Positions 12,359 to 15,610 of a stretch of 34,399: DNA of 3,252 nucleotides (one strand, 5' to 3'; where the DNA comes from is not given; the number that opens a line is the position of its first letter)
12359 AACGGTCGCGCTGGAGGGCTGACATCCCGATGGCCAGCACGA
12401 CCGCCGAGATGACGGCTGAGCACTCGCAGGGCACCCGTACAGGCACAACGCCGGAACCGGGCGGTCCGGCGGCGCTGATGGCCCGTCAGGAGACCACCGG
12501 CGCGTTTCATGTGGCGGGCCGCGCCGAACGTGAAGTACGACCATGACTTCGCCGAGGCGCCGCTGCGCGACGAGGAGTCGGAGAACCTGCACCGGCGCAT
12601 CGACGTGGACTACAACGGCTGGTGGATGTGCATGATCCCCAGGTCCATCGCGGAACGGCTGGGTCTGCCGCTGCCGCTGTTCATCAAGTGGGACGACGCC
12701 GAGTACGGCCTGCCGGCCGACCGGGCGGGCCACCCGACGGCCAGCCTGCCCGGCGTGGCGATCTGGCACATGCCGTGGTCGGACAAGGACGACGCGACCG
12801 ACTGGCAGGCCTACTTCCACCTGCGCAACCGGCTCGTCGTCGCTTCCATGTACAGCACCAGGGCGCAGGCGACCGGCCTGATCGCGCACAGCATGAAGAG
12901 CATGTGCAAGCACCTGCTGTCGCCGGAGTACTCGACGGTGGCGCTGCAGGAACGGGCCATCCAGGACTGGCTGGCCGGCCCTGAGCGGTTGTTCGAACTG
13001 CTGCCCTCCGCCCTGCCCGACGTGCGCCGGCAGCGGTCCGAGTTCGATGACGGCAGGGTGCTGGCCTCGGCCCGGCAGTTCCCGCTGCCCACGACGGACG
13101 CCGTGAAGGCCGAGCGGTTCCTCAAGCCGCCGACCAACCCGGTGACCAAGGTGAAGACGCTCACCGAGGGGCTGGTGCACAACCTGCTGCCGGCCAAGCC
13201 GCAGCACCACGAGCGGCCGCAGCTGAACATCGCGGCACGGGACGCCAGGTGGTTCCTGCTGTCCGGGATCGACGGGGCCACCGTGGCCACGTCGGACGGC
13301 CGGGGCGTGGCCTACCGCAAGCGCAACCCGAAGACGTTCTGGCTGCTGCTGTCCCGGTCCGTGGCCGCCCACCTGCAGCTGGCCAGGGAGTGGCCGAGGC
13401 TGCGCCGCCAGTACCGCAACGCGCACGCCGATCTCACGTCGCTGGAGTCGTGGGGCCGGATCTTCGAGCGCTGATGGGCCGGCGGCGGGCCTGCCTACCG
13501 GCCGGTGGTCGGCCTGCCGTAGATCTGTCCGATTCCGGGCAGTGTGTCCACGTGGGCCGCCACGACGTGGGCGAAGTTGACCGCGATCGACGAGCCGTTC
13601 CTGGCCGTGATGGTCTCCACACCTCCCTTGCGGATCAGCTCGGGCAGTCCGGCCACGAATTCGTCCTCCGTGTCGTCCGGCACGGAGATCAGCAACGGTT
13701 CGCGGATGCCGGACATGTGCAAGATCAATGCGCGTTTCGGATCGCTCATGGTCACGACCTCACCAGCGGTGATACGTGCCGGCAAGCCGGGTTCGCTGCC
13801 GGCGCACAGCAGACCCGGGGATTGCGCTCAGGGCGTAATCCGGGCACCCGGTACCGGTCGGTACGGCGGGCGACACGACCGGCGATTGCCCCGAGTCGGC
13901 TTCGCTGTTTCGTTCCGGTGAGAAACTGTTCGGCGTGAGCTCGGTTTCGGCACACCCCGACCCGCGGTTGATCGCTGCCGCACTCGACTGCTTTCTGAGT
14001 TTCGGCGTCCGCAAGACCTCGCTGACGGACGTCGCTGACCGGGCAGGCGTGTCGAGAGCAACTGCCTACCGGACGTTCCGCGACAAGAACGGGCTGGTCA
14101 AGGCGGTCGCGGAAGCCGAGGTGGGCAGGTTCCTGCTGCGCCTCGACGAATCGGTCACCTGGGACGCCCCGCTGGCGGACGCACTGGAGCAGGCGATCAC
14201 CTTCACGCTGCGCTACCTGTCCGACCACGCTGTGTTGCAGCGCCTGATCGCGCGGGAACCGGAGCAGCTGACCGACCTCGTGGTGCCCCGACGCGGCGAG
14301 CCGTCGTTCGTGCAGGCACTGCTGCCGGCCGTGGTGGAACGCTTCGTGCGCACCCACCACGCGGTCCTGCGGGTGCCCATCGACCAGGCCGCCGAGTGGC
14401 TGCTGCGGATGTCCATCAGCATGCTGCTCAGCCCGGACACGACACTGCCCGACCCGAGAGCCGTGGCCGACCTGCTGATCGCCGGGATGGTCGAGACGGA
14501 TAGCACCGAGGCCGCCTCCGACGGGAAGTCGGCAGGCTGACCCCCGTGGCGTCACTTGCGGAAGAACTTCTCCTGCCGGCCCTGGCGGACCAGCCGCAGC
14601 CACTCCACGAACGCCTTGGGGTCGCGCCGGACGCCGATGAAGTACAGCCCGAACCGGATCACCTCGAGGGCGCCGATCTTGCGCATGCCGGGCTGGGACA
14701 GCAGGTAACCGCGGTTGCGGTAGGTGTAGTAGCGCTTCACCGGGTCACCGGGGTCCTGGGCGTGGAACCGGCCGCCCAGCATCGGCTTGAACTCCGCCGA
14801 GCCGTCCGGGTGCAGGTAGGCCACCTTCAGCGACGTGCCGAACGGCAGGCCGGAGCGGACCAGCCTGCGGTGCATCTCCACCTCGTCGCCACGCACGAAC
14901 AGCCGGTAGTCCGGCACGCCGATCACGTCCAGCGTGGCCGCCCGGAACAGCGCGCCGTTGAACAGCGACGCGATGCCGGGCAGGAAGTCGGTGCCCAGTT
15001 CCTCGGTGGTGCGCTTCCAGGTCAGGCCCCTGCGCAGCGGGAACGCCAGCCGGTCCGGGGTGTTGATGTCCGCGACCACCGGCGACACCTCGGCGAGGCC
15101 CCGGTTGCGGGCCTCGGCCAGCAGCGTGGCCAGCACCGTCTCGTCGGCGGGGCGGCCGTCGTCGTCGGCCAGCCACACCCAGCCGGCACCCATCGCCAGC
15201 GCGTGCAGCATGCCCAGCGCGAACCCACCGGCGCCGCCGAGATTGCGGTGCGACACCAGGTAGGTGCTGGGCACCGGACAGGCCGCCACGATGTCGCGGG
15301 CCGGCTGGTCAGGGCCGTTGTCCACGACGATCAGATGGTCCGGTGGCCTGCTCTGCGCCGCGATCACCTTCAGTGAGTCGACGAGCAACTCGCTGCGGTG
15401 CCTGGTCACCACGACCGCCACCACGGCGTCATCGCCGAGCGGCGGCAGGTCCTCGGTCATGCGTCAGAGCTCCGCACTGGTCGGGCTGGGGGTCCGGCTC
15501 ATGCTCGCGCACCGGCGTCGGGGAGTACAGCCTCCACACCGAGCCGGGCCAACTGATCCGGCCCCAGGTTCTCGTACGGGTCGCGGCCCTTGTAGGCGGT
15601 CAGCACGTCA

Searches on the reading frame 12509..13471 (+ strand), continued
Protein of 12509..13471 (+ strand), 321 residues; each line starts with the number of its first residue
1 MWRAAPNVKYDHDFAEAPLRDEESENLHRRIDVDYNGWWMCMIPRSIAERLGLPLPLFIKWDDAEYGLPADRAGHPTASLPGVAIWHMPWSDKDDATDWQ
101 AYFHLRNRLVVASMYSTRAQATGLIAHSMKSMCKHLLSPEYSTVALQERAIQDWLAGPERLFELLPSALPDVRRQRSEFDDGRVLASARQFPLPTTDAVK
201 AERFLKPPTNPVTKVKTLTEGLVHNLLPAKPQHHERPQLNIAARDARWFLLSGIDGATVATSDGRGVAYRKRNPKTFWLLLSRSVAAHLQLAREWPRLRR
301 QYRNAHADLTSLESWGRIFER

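Call 51: find_encoding_contigs(protein=P0245, flank=6000, max_places=2)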
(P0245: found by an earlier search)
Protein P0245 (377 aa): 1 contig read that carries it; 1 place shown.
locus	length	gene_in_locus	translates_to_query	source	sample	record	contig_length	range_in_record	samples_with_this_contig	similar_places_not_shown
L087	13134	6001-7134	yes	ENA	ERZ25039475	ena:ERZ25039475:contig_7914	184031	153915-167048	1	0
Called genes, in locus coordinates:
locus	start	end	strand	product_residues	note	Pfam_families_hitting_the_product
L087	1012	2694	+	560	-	-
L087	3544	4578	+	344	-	PF17994:Glft2_N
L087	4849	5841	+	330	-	PF13641:Glyco_tranf_2_3 (weak)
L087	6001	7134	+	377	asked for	PF17994:Glft2_N, PF13641:Glyco_tranf_2_3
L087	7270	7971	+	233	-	PF19320:GlfT2_domain3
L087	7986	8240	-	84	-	-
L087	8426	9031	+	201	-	PF00440:TetR_N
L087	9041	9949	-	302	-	PF13641:Glyco_tranf_2_3, PF00535:Glycos_transf_2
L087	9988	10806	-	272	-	PF00005:ABC_tran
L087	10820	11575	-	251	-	PF01061:ABC2_membrane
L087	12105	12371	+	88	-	-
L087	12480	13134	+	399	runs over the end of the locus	PF00266:Aminotran_5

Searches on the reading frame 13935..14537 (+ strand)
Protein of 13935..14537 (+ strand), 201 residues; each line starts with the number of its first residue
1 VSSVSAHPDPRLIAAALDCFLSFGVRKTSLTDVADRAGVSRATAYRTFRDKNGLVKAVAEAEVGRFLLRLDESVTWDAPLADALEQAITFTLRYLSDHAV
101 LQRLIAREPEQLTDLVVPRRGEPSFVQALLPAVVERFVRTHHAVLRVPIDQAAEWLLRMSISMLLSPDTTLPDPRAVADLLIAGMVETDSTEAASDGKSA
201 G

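Call 5: search_protein_families(library=pfam, proteins=[window:13935-14537:+], max_evalue=0.01)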
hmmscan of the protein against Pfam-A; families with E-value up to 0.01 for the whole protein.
window:13935-14537:+ (201 aa): 4 families
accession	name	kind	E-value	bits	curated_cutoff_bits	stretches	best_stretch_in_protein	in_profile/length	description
PF00440.29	TetR_N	-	4.1e-12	46.1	24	1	12-58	1-47/47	Bacterial regulatory proteins, tetR family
PF00356.27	LacI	-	0.00056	20.1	27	1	30-52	2-24/46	Bacterial regulatory proteins, lacI family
PF09339.16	HTH_IclR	-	0.0013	18.9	22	1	26-46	17-37/52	IclR helix-turn-helix domain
PF18598.6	TetR_C_36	-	0.0048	17.3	33.7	0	91-165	13-88/111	Tetracyclin repressor-like, C-terminal domain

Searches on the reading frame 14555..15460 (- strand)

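Call 5: search_protein_families(library=pfam, proteins=[window:14555-15460:-], max_evalue=0.01)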
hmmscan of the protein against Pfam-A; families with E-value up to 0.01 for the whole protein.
window:14555-15460:- (302 aa): 2 families
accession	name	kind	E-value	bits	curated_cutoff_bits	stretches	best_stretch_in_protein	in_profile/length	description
PF00535.33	Glycos_transf_2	-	1.5e-09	38.4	23.3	1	16-155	3-140/168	Glycosyl transferase family 2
PF13641.12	Glyco_tranf_2_3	-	8.6e-08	32.9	27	1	13-206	3-200/230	Glycosyltransferase like family 2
